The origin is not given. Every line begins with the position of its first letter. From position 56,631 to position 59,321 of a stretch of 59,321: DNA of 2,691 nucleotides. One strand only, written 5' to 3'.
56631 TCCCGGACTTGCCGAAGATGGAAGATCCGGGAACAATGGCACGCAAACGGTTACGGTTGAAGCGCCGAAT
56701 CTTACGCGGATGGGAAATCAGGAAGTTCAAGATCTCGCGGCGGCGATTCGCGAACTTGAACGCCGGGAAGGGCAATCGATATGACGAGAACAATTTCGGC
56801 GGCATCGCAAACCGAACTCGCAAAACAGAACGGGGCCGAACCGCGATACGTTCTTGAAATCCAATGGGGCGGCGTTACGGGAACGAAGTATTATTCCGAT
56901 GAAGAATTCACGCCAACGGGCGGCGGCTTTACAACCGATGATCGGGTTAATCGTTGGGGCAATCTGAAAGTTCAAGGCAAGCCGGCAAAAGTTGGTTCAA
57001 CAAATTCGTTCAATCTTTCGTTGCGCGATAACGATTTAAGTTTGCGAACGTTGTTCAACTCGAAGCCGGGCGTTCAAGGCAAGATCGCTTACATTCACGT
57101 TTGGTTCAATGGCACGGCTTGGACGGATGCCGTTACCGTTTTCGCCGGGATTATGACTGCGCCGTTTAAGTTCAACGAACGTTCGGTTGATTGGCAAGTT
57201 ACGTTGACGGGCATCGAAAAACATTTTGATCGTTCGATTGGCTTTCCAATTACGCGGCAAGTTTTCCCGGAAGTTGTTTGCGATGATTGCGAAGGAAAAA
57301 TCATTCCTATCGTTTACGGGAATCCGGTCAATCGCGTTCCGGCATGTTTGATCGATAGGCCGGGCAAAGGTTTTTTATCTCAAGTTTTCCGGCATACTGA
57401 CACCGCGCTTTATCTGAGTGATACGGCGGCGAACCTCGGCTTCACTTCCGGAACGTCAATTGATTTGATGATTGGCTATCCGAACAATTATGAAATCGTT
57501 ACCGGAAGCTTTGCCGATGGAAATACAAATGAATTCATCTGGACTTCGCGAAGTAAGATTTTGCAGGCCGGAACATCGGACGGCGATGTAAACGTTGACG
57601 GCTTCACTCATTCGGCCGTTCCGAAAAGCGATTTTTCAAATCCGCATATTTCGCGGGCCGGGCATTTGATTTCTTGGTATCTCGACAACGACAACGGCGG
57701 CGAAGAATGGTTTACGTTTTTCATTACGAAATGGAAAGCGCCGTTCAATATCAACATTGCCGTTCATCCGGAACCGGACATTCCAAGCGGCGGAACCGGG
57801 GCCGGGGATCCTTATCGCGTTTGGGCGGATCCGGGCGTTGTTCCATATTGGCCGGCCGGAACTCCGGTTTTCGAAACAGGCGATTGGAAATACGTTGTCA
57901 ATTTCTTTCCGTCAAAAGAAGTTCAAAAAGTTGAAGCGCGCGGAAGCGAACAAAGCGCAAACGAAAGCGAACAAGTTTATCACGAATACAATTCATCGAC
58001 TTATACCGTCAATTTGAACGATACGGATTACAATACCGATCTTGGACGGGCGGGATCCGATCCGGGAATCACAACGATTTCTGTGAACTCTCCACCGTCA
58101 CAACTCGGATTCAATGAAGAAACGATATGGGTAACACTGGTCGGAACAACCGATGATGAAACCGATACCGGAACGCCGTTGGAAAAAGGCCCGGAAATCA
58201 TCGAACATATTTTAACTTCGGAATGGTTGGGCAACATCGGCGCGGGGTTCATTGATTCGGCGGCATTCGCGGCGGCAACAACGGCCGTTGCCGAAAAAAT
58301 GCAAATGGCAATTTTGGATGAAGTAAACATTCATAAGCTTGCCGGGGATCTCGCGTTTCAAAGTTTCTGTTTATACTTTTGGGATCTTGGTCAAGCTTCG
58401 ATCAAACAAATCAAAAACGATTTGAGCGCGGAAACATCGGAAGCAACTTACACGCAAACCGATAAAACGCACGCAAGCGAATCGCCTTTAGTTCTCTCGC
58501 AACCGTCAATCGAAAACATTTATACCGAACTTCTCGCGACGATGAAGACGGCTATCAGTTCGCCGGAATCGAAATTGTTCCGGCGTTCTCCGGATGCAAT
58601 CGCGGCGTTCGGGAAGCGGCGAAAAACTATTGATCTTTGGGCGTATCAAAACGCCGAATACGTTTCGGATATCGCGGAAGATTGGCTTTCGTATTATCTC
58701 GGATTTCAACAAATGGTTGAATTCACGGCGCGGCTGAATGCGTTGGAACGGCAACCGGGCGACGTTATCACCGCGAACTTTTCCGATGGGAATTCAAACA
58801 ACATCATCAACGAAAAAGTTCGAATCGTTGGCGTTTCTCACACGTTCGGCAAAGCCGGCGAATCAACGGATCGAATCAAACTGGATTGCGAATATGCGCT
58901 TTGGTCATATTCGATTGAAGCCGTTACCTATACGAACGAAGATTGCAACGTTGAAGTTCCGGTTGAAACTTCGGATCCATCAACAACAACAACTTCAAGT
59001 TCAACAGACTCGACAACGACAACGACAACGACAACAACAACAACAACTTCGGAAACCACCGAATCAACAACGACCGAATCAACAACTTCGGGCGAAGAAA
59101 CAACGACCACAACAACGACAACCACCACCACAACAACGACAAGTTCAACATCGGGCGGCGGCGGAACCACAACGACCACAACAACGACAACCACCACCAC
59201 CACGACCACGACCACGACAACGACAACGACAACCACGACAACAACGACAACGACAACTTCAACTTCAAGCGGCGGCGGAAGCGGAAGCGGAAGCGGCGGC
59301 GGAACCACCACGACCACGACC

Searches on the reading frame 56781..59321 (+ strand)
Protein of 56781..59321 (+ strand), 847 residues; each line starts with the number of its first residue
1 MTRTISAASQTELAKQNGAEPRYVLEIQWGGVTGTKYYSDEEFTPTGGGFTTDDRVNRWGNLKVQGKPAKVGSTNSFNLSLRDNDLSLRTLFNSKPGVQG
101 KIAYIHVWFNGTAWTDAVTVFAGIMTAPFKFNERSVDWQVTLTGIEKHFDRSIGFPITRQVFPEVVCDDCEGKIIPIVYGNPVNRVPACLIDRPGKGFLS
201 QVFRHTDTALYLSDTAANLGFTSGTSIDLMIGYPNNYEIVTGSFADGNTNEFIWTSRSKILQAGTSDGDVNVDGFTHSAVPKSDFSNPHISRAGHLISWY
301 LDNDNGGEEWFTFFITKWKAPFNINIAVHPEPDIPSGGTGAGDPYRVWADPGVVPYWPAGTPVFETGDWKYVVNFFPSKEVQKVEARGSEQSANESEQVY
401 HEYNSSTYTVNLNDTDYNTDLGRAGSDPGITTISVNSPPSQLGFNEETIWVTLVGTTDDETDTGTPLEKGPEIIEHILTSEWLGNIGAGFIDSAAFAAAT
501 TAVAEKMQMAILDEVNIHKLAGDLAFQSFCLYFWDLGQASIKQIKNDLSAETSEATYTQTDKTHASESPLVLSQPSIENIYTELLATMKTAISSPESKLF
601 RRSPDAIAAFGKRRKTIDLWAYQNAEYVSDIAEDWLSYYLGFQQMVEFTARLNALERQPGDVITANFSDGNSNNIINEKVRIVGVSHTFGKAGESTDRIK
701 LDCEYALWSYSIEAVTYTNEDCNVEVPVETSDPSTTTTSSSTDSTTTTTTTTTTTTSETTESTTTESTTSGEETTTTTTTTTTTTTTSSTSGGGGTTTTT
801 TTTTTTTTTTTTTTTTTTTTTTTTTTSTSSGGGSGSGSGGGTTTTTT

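Call 51: search_protein_families(library=pfam, proteins=[window:56781-59321:+], max_evalue=0.01)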
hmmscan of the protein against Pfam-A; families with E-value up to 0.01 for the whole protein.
window:56781-59321:+ (847 aa): 0 families

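Call 73: find_related_loci(query=window:56781-58970:+, collection=viral_contigs, flank=9000)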
Query window:56781-58970:+ (730 aa) in viral_contigs; peptide patterns used: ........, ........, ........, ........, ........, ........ (x = any residue, [..] = any of these).
30 stretches matched a pattern; 4 encode a relative of the query (tblastn E <= 1e-3); 4 distinct loci.
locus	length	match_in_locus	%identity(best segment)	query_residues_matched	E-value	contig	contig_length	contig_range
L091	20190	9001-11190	83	1-730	0e+0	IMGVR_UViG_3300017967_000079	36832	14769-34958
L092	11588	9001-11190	83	1-730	0e+0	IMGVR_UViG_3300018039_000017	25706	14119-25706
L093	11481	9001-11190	83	1-730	0e+0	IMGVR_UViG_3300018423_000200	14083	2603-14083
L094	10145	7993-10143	83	1-717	0e+0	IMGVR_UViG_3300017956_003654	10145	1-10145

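Call 87: search_protein_families(library=phrogs, proteins=[window:56781-58970:+], max_evalue=0.001)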
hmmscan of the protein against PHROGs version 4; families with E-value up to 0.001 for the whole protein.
window:56781-58970:+ (730 aa): 0 families
